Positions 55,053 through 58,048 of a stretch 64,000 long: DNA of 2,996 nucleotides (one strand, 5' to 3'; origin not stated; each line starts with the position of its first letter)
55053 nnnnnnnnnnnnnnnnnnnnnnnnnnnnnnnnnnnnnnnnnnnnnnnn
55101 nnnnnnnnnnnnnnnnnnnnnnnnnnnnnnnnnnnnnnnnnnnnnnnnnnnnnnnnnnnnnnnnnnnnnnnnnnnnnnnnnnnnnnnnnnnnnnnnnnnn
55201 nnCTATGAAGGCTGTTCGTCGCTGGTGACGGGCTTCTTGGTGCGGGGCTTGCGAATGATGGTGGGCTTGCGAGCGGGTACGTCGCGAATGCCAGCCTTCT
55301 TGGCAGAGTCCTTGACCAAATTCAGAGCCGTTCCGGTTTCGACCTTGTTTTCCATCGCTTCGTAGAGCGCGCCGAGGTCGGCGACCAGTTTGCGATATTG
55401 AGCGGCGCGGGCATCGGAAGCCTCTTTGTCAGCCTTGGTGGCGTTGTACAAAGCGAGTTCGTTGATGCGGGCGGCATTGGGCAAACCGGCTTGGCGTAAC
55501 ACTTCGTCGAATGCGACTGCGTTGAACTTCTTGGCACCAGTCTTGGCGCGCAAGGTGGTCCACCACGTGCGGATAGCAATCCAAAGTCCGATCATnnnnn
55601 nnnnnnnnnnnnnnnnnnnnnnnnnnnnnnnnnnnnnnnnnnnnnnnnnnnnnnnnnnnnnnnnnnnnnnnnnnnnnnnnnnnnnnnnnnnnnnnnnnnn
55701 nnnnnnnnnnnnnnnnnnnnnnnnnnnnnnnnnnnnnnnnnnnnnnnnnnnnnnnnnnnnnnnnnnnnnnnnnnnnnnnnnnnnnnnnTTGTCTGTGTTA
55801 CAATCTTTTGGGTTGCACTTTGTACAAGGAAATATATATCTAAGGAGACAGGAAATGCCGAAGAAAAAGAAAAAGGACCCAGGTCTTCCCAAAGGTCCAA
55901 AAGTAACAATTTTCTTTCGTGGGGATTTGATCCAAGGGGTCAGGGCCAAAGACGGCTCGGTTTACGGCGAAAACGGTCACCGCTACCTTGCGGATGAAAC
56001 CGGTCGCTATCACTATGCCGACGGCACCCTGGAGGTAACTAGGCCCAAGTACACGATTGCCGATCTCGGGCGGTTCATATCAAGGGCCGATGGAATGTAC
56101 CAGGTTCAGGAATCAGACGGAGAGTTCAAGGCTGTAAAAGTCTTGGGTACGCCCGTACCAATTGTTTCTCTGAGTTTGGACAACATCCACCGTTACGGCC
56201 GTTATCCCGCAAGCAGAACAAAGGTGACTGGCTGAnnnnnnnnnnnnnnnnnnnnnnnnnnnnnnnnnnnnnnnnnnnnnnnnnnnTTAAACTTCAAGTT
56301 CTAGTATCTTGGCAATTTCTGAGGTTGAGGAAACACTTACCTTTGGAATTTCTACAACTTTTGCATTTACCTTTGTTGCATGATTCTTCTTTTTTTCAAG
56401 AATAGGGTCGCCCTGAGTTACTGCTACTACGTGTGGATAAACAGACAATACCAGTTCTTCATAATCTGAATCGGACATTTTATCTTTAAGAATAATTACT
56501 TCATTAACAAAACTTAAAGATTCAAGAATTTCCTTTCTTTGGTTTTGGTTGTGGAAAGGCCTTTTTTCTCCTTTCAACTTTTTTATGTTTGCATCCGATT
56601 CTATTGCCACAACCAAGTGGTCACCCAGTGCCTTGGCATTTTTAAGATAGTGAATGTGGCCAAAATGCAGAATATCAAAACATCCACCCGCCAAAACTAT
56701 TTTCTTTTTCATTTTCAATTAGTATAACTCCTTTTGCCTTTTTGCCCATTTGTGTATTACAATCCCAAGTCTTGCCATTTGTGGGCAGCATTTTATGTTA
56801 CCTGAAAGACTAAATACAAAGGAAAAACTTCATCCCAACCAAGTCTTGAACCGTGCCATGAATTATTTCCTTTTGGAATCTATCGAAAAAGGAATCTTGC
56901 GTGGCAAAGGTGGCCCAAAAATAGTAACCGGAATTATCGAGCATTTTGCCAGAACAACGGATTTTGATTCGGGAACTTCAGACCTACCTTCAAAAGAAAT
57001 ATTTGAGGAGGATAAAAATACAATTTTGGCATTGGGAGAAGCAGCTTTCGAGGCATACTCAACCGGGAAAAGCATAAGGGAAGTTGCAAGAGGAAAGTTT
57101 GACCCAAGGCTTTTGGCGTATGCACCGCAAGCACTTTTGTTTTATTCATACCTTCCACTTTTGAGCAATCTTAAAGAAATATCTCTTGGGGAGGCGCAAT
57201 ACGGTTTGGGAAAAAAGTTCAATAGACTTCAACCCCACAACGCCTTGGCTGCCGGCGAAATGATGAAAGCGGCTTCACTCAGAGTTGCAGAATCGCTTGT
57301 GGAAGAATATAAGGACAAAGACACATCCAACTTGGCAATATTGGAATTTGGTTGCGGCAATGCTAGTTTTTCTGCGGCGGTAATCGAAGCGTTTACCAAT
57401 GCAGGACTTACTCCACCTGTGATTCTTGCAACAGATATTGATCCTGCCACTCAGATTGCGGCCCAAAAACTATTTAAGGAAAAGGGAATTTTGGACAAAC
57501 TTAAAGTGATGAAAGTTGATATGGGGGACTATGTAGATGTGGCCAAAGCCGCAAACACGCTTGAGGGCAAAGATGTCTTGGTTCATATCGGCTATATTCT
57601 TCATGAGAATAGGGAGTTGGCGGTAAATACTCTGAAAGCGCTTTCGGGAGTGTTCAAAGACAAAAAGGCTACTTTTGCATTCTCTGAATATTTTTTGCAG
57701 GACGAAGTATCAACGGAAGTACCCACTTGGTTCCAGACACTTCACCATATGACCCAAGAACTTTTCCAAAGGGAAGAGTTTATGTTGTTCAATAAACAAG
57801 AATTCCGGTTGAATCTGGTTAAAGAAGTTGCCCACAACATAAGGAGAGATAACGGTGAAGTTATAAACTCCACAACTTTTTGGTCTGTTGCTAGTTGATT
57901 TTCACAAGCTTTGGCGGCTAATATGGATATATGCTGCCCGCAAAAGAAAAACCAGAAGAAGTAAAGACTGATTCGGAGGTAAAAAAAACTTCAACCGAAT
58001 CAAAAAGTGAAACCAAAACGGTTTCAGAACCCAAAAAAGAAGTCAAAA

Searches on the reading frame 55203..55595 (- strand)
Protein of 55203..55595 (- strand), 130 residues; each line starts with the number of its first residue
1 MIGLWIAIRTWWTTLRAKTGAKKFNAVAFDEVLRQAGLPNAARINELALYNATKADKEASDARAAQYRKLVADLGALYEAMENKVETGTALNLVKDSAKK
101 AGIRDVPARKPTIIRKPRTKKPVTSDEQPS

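Call 5: search_protein_families(library=pfam, proteins=[window:55203-55595:-], max_evalue=1)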
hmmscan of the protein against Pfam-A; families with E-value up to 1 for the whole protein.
window:55203-55595:- (130 aa): 0 families

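Call 6: search_protein_families(library=phrogs, proteins=[window:55203-55595:-], max_evalue=1)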
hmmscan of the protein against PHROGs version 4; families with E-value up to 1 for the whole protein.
window:55203-55595:- (130 aa): 3 families
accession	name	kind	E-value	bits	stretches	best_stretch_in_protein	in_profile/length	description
phrog_34486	-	unknown function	0.1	13.7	0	44-72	29-57/75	-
phrog_17319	-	head and packaging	0.13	13.3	1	56-82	83-110/117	virion structural protein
phrog_18962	-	unknown function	0.16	12.7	1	26-78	18-68/166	-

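Call 51: search_protein_families(library=ncbifam, proteins=[window:55203-55595:-], max_evalue=0.1)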
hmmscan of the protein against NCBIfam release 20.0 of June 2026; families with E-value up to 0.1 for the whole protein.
window:55203-55595:- (130 aa): 0 families

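Call 52: search_protein_families(library=padloc, proteins=[window:55203-55595:-], max_evalue=0.1)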
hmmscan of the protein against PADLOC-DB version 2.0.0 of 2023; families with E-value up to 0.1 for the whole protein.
window:55203-55595:- (130 aa): 0 families

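Call 104: search_solved_structures(query=window:55203-55595:-, max_evalue=1)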
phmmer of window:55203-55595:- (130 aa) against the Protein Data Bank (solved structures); distinct sequences matched with E-value up to 1: 0.

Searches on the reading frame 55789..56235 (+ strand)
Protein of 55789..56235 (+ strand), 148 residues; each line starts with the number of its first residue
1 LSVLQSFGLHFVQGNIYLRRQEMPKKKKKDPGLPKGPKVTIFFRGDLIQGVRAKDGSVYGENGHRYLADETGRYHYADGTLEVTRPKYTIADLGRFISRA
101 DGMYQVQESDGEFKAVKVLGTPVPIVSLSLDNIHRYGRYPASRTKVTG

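Call 5: search_protein_families(library=pfam, proteins=[window:55789-56235:+], max_evalue=1)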
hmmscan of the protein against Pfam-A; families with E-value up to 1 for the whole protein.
window:55789-56235:+ (148 aa): 0 families

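Call 6: search_protein_families(library=phrogs, proteins=[window:55789-56235:+], max_evalue=1)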
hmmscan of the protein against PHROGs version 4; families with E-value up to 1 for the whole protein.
window:55789-56235:+ (148 aa): 1 family
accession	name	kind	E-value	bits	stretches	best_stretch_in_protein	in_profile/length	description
phrog_37608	-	unknown function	0.059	14.5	1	79-114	22-57/67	-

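Call 51: search_protein_families(library=ncbifam, proteins=[window:55855-56235:+], max_evalue=0.1)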
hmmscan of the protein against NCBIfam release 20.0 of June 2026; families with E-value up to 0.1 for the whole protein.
window:55855-56235:+ (126 aa): 0 families

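Call 52: search_protein_families(library=padloc, proteins=[window:55855-56235:+], max_evalue=0.1)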
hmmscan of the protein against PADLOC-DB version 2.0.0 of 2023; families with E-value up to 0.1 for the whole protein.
window:55855-56235:+ (126 aa): 0 families

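Call 92: find_homologous_proteins(query=A5, max_evalue=0.001)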
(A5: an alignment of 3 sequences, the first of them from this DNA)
Query A5 (3 sequences) (126 aa, profile of the alignment): 9 proteins with E <= 0.001 among 259 candidates.
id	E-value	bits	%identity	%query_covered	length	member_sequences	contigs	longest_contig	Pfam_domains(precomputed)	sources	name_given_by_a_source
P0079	1.2e-55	205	34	94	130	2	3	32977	-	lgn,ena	-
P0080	2.3e-51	191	92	99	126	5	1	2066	-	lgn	-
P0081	9.1e-51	189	37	94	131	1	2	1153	-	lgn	-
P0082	8.7e-47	176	32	87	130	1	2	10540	-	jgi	jgi:hypothetical protein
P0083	3.9e-45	171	35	94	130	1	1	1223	PF15513.13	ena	-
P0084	7.6e-37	144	70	99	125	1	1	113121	-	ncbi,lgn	-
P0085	2.7e-35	139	35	93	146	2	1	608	-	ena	-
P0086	1.5e-30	124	31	94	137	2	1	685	-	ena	-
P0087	7.4e-30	122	32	85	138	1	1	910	-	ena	-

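Call 103: search_solved_structures(query=A5, max_evalue=1)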
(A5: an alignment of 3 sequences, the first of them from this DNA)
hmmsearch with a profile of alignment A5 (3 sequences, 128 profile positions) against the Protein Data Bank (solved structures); distinct sequences matched with E-value up to 1: 7.
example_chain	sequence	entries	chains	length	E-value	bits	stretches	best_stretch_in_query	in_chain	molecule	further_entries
4a7w_A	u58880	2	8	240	0.12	15.7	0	6-40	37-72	URIDYLATE KINASE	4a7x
1nui_A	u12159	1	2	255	0.16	15.3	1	44-105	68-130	DNA primase/helicase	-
5gqo_A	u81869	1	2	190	0.35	14.2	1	7-52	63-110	Single-stranded DNA-binding protein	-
5ikn_D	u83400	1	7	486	0.61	13.4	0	49-105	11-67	DNA primase/helicase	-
9cse_A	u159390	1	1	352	0.63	13.4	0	74-111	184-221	Large adhesion protein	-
1q57_A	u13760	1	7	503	0.64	13.4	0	49-105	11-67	DNA primase/helicase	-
6n7i_A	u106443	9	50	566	0.69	13.3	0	49-105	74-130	DNA primase/helicase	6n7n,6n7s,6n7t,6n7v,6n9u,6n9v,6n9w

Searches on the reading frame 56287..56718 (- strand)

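Call 51: search_protein_families(library=ncbifam, proteins=[window:56287-56718:-], max_evalue=0.1)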
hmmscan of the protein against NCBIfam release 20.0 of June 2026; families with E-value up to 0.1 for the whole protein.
window:56287-56718:- (143 aa): 20 families
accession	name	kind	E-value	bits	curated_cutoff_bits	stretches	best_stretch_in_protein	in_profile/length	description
TIGR02199.1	rfaE_dom_II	equivalog_domain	3.5e-31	108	181.5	1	3-136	9-139/144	D-glycero-beta-D-manno-heptose 1-phosphate adenylyltransferase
NF008454.0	PRK11316.1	equivalog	9.4e-27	93.7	521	1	4-135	339-467/475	bifunctional D-glycero-beta-D-manno-heptose-7-phosphate kinase/D-glycero-beta-D-manno-heptose 1-phosphate adenylyltransferase HldE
TIGR01518.1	g3p_cytidyltrns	equivalog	1.7e-18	66.9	165.4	1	8-137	1-123/125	glycerol-3-phosphate cytidylyltransferase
TIGR00125.1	cyt_tran_rel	domain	2.5e-18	66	27.7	1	7-73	1-64/65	adenylyltransferase/cytidyltransferase family protein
NF001985.0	PRK00777.1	subfamily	7e-10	39.2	104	1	4-67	3-64/157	pantetheine-phosphate adenylyltransferase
NF002250.0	PRK01170.1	subfamily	1e-07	31.8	489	1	6-82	1-78/322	bifunctional pantetheine-phosphate adenylyltransferase/NTP phosphatase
NF045965.1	RibF_rel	equivalog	5.6e-06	26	200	1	4-88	12-101/279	FAD synthase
NF005518.0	PRK07143.1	equivalog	1.4e-05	24.7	232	1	5-87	15-99/281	hypothetical protein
TIGR01510.1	coaD_prev_kdtB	equivalog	2.1e-05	24.6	103.3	1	9-69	3-57/155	pantetheine-phosphate adenylyltransferase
NF041124.1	CoaD_Thcocales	equivalog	2.1e-05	24.5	290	1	5-52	4-51/156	phosphopantetheine adenylyltransferase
NF000840.1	PRK00071.1-3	equivalog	4.7e-05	22.9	150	1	3-41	4-43/201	nicotinate-nucleotide adenylyltransferase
NF004162.0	PRK05627.1-5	equivalog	0.00047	19.7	241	1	3-75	11-85/304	bifunctional riboflavin kinase/FAD synthetase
NF005519.0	PRK07152.1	equivalog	0.003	16.5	315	1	5-50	1-47/361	nicotinate-nucleotide adenylyltransferase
NF003787.0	PRK05379.1-4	equivalog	0.0045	16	449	1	12-88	16-89/346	bifunctional nicotinamide-nucleotide adenylyltransferase/Nudix hydroxylase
NF005988.0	PRK08099.1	equivalog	0.012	14.8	201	1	3-48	62-107/411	multifunctional transcriptional regulator/nicotinamide-nucleotide adenylyltransferase/ribosylnicotinamide kinase NadR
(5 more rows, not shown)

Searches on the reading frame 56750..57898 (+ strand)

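Call 51: search_protein_families(library=ncbifam, proteins=[window:56750-57898:+], max_evalue=0.1)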
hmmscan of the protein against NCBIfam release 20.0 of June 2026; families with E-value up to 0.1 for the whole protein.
window:56750-57898:+ (382 aa): 5 families
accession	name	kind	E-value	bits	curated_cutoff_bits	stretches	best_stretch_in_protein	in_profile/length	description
TIGR04543.1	ketoArg_3Met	equivalog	9e-05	21.7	425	1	193-286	149-232/336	2-ketoarginine methyltransferase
NF000996.0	PRK00105.1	subfamily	0.0029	16.9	306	1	160-235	137-210/350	nicotinate-nucleotide--dimethylbenzimidazole phosphoribosyltransferase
TIGR02072.1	BioC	equivalog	0.0079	16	184.95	1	179-221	19-62/244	malonyl-ACP O-methyltransferase BioC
NF006689.0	PRK09237.1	equivalog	0.034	12.7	371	1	197-270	243-315/383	amidohydrolase/deacetylase family metallohydrolase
TIGR03160.1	cobT_DBIPRT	equivalog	0.04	13.2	319.3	1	165-219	130-182/334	nicotinate-nucleotide--dimethylbenzimidazole phosphoribosyltransferase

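Call 52: search_protein_families(library=padloc, proteins=[window:56750-57898:+], max_evalue=0.1)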
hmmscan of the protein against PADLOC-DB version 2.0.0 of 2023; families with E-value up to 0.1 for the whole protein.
window:56750-57898:+ (382 aa): 1 family
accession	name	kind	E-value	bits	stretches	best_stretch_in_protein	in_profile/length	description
PDLC03222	MTase_II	-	0.0018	14.9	1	180-264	142-217/602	Type II methyltransferase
